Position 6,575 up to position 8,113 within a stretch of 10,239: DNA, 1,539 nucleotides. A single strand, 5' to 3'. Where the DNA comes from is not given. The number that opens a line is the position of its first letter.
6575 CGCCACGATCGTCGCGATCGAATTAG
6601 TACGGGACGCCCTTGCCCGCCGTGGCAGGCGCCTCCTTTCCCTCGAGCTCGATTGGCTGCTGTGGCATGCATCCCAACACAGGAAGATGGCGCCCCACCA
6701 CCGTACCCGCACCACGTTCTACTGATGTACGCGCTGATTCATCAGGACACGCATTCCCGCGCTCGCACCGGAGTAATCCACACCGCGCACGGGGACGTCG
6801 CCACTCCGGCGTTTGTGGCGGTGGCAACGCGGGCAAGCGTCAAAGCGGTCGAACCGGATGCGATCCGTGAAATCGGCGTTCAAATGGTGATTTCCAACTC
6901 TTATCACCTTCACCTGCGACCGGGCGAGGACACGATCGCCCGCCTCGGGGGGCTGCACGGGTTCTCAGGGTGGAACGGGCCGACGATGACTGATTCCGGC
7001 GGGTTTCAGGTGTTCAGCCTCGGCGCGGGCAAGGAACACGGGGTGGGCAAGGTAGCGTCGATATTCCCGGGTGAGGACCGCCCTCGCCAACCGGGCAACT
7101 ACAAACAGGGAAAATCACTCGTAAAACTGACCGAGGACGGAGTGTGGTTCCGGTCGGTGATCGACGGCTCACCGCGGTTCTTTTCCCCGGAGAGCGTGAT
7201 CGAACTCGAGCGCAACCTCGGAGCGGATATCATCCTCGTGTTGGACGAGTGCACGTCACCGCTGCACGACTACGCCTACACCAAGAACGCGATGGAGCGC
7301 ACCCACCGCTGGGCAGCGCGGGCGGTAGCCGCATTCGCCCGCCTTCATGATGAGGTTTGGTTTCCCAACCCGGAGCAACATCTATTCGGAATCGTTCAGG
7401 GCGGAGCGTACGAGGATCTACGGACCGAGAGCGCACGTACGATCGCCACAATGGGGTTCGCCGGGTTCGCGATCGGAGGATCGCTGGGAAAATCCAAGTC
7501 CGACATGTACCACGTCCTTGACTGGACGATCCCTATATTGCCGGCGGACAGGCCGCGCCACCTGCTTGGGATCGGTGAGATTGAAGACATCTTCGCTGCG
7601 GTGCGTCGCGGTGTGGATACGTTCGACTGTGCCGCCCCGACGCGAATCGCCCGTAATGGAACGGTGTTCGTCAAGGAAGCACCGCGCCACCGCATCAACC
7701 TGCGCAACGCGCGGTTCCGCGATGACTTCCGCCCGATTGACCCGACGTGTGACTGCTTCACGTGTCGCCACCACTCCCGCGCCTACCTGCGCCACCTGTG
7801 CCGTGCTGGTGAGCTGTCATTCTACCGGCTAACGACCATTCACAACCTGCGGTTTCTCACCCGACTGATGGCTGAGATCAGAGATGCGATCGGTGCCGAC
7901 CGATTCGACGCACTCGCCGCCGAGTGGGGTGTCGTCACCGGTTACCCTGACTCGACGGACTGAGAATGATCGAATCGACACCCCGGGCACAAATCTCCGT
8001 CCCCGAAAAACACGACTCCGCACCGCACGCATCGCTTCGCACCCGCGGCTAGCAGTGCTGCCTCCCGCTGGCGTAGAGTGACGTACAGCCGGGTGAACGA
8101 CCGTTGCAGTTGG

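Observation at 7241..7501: Tgt substrate pocket resembles eukaryotic QTRT1 (queuine-type) at the Val233-equivalent position, while the Cys158-equivalent is kept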

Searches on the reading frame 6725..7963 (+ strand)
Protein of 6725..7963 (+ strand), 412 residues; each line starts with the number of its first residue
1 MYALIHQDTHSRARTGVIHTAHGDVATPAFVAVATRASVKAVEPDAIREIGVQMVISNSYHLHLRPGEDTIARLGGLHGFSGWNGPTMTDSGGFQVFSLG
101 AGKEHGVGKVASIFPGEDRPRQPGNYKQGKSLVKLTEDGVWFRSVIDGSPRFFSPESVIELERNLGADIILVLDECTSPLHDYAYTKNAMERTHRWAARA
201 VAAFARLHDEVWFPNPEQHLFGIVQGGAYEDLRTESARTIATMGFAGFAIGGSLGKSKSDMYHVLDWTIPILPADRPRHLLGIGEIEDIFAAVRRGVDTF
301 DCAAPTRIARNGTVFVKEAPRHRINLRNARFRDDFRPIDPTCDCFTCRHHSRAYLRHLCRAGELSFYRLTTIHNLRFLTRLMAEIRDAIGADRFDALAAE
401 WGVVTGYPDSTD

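Call 3: search_protein_families(library=ncbifam, proteins=[window:6725-7963:+], max_evalue=0.001)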
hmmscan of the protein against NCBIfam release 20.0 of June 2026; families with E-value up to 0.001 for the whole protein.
window:6725-7963:+ (412 aa): 4 families
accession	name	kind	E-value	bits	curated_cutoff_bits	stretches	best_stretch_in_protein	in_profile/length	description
TIGR00430.1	Q_tRNA_tgt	equivalog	1.9e-140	468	306.75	1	7-400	4-358/368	tRNA guanosine(34) transglycosylase Tgt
TIGR00449.1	tgt_general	superfamily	3.5e-135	450.6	47.6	1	7-399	4-356/367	tRNA-guanine transglycosylase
TIGR00432.2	arcsn_tRNA_tgt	equivalog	4.5e-38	130.8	350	2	154-393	102-322/441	tRNA guanosine(15) transglycosylase TgtA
NF041059.1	DpdA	equivalog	8.9e-08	31.4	200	1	217-308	172-262/406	tRNA-guanine transglycosylase DpdA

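Call 4: search_protein_families(library=pfam, proteins=[window:6725-7963:+], max_evalue=0.001)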
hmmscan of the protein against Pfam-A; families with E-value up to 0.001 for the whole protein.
window:6725-7963:+ (412 aa): 1 family
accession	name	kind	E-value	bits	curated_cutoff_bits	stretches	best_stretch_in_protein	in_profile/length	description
PF01702.25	TGT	-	1e-135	452.9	26.3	2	131-401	91-351/357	Queuine tRNA-ribosyltransferase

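Call 5: search_solved_structures(query=window:6725-7960:+, show_alignments=5, max_evalue=0.00001)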
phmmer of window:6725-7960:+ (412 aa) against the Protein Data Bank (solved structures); distinct sequences matched with E-value up to 0.00001: 55.
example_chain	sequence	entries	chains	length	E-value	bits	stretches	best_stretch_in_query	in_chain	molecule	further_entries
1ozm_A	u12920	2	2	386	6.6e-101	341.5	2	131-400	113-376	Queuine tRNA-ribosyltransferase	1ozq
4hsh_A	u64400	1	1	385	1e-100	340.8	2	131-400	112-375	Queuine tRNA-ribosyltransferase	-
3bl3_A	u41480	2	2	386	1e-100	340.8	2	131-400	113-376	Queuine tRNA-ribosyltransferase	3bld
6ygl_A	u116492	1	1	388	1.3e-100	340.6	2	131-400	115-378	Queuine tRNA-ribosyltransferase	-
5n6f_A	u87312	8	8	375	1.5e-100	340.3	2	131-400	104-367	Queuine tRNA-ribosyltransferase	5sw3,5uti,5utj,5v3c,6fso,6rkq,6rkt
2oko_A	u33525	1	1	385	1.6e-100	340.2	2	131-400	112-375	Queuine tRNA-ribosyltransferase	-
2pot_A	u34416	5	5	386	1.6e-100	340.2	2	131-400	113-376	Queuine tRNA-ribosyltransferase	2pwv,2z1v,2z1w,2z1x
1y5v_A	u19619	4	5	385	1.7e-100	340.1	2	131-400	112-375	Queuine tRNA-ribosyltransferase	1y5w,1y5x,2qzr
1enu_A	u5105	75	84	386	1.7e-100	340.1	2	131-400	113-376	TRNA-GUANINE TRANSGLYCOSYLASE | QUEUINE TRNA-RIBOSYLTRANSFERASE | TRNA-GUANINE-TRANSGLYCOSYLASE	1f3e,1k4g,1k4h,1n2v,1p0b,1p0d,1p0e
5i00_A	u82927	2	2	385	1.7e-100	340.1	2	131-400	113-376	Queuine tRNA-ribosyltransferase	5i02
4kwo_A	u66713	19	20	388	1.7e-100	340.1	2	131-400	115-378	Queuine tRNA-ribosyltransferase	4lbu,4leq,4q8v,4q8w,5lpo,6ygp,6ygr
3unt_A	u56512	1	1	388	4.4e-100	338.8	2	131-400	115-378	Queuine tRNA-ribosyltransferase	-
10fb_A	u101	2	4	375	4.5e-100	338.7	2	133-399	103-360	Queuine tRNA-ribosyltransferase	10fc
1efz_A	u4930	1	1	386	4.5e-100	338.7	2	131-400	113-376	TRNA-GUANINE TRANSGLYCOSYLASE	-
10fa_A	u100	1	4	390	5.3e-100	338.5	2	133-399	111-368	Queuine tRNA-ribosyltransferase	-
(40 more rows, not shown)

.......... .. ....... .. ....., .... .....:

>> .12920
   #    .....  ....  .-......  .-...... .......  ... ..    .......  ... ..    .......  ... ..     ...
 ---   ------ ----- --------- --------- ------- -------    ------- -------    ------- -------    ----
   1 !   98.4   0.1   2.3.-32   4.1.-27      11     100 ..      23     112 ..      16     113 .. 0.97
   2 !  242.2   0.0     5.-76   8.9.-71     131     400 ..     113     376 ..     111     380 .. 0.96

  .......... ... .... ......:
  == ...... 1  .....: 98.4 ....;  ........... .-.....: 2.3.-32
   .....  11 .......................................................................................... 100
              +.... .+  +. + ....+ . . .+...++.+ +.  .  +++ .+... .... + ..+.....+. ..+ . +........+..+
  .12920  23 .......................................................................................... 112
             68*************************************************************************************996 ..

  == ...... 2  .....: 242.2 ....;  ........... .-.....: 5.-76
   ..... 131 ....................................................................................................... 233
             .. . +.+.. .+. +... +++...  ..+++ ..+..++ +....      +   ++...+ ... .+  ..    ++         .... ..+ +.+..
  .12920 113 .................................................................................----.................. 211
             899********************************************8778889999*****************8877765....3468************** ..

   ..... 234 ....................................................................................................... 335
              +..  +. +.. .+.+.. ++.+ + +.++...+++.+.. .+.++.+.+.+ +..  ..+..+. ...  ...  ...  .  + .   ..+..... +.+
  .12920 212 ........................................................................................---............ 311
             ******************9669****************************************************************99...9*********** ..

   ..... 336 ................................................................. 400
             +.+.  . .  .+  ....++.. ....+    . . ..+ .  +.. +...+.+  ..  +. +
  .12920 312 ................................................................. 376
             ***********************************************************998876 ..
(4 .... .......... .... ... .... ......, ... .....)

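Call 7: find_homologous_proteins(query=window:6725-7960:+, max_evalue=1e-30)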
Query window:6725-7960:+ (412 aa): 8000 proteins with E <= 1e-30 among 8000 candidates; the best 120 are listed.
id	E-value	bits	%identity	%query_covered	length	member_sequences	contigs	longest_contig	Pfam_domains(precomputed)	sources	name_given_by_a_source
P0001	1.8e-262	889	93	100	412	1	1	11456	PF01702.26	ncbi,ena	-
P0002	2.8e-262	888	93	100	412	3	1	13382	PF01702.26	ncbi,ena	-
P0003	1.0e-236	804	87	97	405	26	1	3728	PF01702.26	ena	-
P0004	9.9e-234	794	86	97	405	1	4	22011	PF01702.26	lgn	-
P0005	9.6e-231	784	86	97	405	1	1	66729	PF01702.26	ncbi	-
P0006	3.9e-229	779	85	97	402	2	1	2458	PF01702.26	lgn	-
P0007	4.0e-229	779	84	98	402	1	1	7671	PF01702.26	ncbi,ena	-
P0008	2.2e-210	717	78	97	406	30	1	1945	PF01702.26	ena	-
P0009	3.1e-209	713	77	97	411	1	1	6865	PF01702.26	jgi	-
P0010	2.7e-206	704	75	97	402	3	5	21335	PF01702.26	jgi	jgi:tRNA-guanine transglycosylase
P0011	1.1e-205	702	77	97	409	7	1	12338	PF01702.26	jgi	-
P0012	1.7e-205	701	77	97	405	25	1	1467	PF01702.26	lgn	-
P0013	6.9e-205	699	75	98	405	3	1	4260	PF01702.26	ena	-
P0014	8.3e-205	699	76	97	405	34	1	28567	PF01702.26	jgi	-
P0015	9.3e-205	698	77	97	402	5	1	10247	PF01702.26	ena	-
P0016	2.2e-204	697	76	97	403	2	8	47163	PF01702.26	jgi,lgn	jgi:tRNA-guanine transglycosylase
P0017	1.5e-202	691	76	97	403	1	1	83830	PF01702.26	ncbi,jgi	-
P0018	2.0e-202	691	76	97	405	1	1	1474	PF01702.26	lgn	-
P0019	2.5e-202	690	76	97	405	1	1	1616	PF01702.26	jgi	-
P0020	1.8e-201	688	74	98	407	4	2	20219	PF01702.26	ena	-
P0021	9.4e-200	682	74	98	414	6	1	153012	PF01702.26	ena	-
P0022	2.0e-198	678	72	97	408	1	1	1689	PF01702.26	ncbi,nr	ncbi:tRNA guanosine(34) transglycosylase Tgt [Candidatus Bipolaricaulota bacterium]|nr:tRNA guanosin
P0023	4.1e-198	677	73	98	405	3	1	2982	PF01702.26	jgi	-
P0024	9.3e-198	675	75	97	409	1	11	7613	PF01702.26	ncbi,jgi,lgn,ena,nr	ncbi:tRNA guanosine(34) transglycosylase Tgt [Candidatus Bipolaricaulota bacterium]|nr:tRNA guanosin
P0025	2.0e-197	674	74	98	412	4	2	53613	PF01702.26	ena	-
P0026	2.2e-197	674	73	96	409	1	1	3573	PF01702.26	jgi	jgi:queuine tRNA-ribosyltransferase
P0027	2.9e-197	674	72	98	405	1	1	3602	PF01702.26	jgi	jgi:queuine tRNA-ribosyltransferase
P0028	3.7e-197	673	72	98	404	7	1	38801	PF01702.26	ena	-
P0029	5.8e-197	673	74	96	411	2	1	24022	PF01702.26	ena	-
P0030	8.8e-197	672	72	97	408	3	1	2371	PF01702.26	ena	-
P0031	1.8e-196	671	73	98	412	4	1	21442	PF01702.26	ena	-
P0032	2.1e-196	671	73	98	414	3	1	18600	PF01702.26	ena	-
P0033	2.8e-196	671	72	98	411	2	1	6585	PF01702.26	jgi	jgi:queuine tRNA-ribosyltransferase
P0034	3.2e-196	670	72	98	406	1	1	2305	PF01702.26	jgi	jgi:queuine tRNA-ribosyltransferase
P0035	3.3e-196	670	72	98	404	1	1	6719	PF01702.26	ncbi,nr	ncbi:MAG: tRNA guanosine(34) transglycosylase Tgt [Candidatus Bipolaricaulis sp.]|nr:tRNA guanosine(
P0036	3.8e-196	670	73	98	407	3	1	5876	PF01702.26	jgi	-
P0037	5.2e-196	670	72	98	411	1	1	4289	PF01702.26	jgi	-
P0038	6.1e-196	669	73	98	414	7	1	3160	PF01702.26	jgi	jgi:queuine tRNA-ribosyltransferase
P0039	1.1e-195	669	71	98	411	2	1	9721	PF01702.26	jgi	jgi:queuine tRNA-ribosyltransferase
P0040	1.5e-195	668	71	100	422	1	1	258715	PF01702.26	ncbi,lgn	-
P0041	2.0e-195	668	72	98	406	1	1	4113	PF01702.26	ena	-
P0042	2.3e-195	668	72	98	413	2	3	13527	PF01702.26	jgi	jgi:queuine tRNA-ribosyltransferase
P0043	3.1e-195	667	71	98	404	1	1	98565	PF01702.26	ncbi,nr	ncbi:MAG: tRNA guanosine(34) transglycosylase Tgt [Candidatus Bipolaricaulota bacterium]|nr:tRNA gua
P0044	3.6e-195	667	71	98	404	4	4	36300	PF01702.26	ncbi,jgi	-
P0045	4.1e-195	667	72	98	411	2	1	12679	PF01702.26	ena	-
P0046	4.5e-195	667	72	98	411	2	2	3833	PF01702.26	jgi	-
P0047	5.1e-195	666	71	97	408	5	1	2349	PF01702.26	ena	-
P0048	5.6e-195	666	71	99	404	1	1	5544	PF01702.26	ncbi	-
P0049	6.6e-195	666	71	98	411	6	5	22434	PF01702.26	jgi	-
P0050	9.1e-195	666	74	96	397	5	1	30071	PF01702.26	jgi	-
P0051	1.1e-194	665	71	97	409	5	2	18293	PF01702.26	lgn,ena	-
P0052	1.3e-194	665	71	98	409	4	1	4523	PF01702.26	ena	-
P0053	1.6e-194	665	72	98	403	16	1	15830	PF01702.26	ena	-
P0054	1.6e-194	665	71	98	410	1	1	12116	PF01702.26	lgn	-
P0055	2.1e-194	664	72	98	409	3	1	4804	PF01702.26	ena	-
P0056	3.3e-194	664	71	98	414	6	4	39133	PF01702.26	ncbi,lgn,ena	-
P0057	3.4e-194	664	71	98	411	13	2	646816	PF01702.26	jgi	jgi:queuine tRNA-ribosyltransferase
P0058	3.5e-194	664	74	96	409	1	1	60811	PF01702.26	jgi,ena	-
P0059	4.2e-194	663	73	97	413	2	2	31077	PF01702.26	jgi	-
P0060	4.6e-194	663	72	98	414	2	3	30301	PF01702.26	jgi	-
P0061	6.0e-194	663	73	98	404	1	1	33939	PF01702.26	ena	-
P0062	6.2e-194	663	71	97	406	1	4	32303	PF01702.26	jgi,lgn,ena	-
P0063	1.3e-193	662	72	98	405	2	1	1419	PF01702.26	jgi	-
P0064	1.9e-193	661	72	98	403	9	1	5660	PF01702.26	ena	-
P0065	2.5e-193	661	73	98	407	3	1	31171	PF01702.26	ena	-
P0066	2.6e-193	661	72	98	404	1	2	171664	PF01702.26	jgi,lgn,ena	jgi:tRNA-guanine transglycosylase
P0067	2.8e-193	661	72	98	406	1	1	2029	PF01702.26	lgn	-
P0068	6.1e-193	660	72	98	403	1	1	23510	PF01702.26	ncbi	-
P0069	6.8e-193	659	72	99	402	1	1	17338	PF01702.26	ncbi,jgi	-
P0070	7.7e-193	659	71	97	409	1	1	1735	PF01702.26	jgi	jgi:queuine tRNA-ribosyltransferase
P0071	1.0e-192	659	71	97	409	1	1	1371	PF01702.26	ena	-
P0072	1.1e-192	659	71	97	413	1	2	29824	PF01702.26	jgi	jgi:queuine tRNA-ribosyltransferase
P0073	1.1e-192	659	71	97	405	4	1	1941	PF01702.26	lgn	-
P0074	1.1e-192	659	71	98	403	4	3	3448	PF01702.26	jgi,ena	jgi:queuine tRNA-ribosyltransferase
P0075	1.2e-192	659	71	97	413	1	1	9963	PF01702.26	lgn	-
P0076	1.3e-192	658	71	97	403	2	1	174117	PF01702.26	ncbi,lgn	-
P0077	2.0e-192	658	71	97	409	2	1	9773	PF01702.26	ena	-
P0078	3.1e-192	657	71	97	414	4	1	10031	PF01702.26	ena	-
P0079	3.5e-192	657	73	96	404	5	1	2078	PF01702.26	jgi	-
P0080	3.6e-192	657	70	98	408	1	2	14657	PF01702.26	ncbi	ncbi:MAG: tRNA guanosine(34) transglycosylase Tgt [Candidatus Bipolaricaulota bacterium]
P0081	3.6e-192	657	70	97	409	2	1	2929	PF01702.26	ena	-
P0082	3.7e-192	657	74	97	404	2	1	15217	PF01702.26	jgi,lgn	-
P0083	4.0e-192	657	71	97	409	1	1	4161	PF01702.26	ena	-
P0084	4.9e-192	657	72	97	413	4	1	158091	PF01702.26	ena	-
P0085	5.0e-192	657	73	97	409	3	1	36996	PF01702.26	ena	-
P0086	6.7e-192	656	71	97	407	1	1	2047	PF01702.26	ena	-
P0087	6.9e-192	656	71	97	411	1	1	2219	PF01702.26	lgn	-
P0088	8.3e-192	656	71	99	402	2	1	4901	PF01702.26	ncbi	-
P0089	9.7e-192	656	71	98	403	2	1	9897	PF01702.26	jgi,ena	-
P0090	1.0e-191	656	70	97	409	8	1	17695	PF01702.26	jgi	jgi:queuine tRNA-ribosyltransferase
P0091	1.0e-191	655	71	98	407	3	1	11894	PF01702.26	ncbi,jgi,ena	-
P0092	1.7e-191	655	71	97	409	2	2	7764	PF01702.26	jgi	-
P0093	2.0e-191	655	70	98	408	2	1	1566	PF01702.26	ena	-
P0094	2.1e-191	654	70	97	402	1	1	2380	PF01702.26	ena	-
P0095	5.5e-191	653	72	96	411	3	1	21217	PF01702.26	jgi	jgi:queuine tRNA-ribosyltransferase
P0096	6.0e-191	653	72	96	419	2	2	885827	PF01702.26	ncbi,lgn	-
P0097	6.3e-191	653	71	98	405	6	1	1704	PF01702.26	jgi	jgi:queuine tRNA-ribosyltransferase/7-cyano-7-deazaguanine tRNA-ribosyltransferase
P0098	6.5e-191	653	71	98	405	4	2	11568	PF01702.26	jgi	-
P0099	7.7e-191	653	70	98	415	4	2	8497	PF01702.26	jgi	-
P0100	9.4e-191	652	71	98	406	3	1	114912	PF01702.26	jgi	jgi:tRNA-guanine transglycosylase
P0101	1.0e-190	652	70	97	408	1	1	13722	PF01702.26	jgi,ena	-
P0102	1.8e-190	651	70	97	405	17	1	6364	PF01702.26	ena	-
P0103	1.9e-190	651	71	96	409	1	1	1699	PF01702.26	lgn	-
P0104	2.0e-190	651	73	97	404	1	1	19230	PF01702.26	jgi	jgi:queuine tRNA-ribosyltransferase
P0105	2.1e-190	651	72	97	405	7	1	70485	PF01702.26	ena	-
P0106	2.1e-190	651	73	97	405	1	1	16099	PF01702.26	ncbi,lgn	-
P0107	2.2e-190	651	69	97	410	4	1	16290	PF01702.26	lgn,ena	-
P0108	2.3e-190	651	70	98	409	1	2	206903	PF01702.26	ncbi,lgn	-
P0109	2.4e-190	651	71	97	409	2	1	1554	PF01702.26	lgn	-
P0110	3.2e-190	651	70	96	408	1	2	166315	PF01702.26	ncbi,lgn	-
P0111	3.7e-190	650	71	96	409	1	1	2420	PF01702.26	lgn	-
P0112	4.0e-190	650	70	97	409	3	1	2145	PF01702.26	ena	-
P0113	4.4e-190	650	70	98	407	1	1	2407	PF01702.26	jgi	jgi:queuine tRNA-ribosyltransferase/7-cyano-7-deazaguanine tRNA-ribosyltransferase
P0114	6.4e-190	650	71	97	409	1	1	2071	PF01702.26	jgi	jgi:queuine tRNA-ribosyltransferase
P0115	6.5e-190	650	70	97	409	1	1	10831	PF01702.26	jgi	-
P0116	9.0e-190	649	71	98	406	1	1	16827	PF01702.26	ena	-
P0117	1.1e-189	649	71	98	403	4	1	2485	PF01702.26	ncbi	-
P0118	1.1e-189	649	69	97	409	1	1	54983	PF01702.26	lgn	-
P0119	1.1e-189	649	70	97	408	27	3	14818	PF01702.26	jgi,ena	-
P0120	1.2e-189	649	70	97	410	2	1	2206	PF01702.26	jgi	-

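Call 25: find_encoding_contigs(protein=window:6725-7963:+, flank=10000, max_places=4)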
Protein window:6725-7963:+ (412 aa): no gene with exactly this product is on record in the collection.

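Call 26: find_encoding_contigs(protein=P0002, flank=10000, max_places=2)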
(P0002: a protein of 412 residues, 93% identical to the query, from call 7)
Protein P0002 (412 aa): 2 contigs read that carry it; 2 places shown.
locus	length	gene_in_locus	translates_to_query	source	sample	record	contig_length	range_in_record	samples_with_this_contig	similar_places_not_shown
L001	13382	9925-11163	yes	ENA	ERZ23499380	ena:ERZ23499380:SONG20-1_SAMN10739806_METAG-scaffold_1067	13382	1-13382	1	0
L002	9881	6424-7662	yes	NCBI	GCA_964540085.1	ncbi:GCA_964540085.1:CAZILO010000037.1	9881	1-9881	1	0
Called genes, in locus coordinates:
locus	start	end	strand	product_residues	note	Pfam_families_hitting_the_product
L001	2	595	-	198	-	?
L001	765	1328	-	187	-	PF00801:PKD (faint), PF18911:PKD_4 (faint)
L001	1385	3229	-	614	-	PF01134:GIDA, PF07992:Pyr_redox_2 (weak), PF12831:FAD_oxidored (weak), PF21680:GIDA_C_1st, PF13932:SAM_GIDA_C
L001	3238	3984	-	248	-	PF01145:Band_7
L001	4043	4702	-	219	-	PF00702:Hydrolase, PF12710:HAD, PF08282:Hydrolase_3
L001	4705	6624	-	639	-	PF13229:Beta_helix, PF05048:NosD, PF13229:Beta_helix, PF05048:NosD, PF02643:DUF192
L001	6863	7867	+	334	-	PF13200:DUF4015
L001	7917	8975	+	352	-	PF13489:Methyltransf_23, PF01135:PCMT (faint), PF01209:Ubie_methyltran, PF13847:Methyltransf_31, PF08241:Methyltransf_11, PF08242:Methyltransf_12, PF13649:Methyltransf_25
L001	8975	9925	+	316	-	PF10343:Q_salvage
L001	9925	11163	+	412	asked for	PF01702:TGT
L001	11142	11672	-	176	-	PF05258:DciA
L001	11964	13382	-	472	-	?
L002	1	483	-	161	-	?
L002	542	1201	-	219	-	PF00702:Hydrolase, PF12710:HAD, PF08282:Hydrolase_3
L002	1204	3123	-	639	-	PF05048:NosD, PF13229:Beta_helix, PF05048:NosD, PF02643:DUF192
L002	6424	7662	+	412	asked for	PF01702:TGT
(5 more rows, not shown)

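Call 27: find_encoding_contigs(protein=P0096, flank=10000, max_places=2)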
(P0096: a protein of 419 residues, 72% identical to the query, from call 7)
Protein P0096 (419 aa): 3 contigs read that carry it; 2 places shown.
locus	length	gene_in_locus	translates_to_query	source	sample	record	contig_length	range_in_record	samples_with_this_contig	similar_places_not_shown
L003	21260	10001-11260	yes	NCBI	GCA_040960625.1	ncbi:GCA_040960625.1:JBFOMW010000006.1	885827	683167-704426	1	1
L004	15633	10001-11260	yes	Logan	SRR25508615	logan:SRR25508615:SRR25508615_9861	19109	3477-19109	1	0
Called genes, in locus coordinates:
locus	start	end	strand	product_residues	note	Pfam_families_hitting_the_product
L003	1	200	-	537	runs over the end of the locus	PF02142:MGS, PF01808:AICARFT_IMPCHas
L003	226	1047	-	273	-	PF13507:GATase_5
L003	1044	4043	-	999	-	PF18072:FGAR-AT_linker, PF00586:AIRS, PF02769:AIRS_C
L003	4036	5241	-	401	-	PF00586:AIRS, PF02769:AIRS_C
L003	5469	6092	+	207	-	PF14681:UPRTase, PF00156:Pribosyltran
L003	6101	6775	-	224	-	PF00702:Hydrolase, PF12710:HAD, PF08282:Hydrolase_3 (weak)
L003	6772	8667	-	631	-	PF13229:Beta_helix (weak), PF05048:NosD, PF13229:Beta_helix, PF05048:NosD, PF13229:Beta_helix (weak), PF02643:DUF192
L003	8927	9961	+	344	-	PF13200:DUF4015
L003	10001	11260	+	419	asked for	PF01702:TGT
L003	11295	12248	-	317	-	-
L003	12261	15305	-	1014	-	PF00801:PKD, PF18911:PKD_4, PF22352:K319L-like_PKD (faint), PF00801:PKD, PF18911:PKD_4, PF00801:PKD, PF18911:PKD_4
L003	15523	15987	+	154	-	PF01668:SmpB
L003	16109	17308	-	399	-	PF12679:ABC2_membrane_2, PF12698:ABC2_membrane_3, PF01061:ABC2_membrane (weak)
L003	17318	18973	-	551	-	PF13229:Beta_helix, PF05048:NosD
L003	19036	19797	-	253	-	PF00005:ABC_tran, PF13304:AAA_21 (faint)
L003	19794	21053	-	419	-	PF02403:Seryl_tRNA_N, PF00587:tRNA-synt_2b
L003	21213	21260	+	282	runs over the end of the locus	PF00753:Lactamase_B (weak), PF23023:Anti-Pycsar_Apyc1 (weak), PF12706:Lactamase_B_2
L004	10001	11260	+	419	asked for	PF01702:TGT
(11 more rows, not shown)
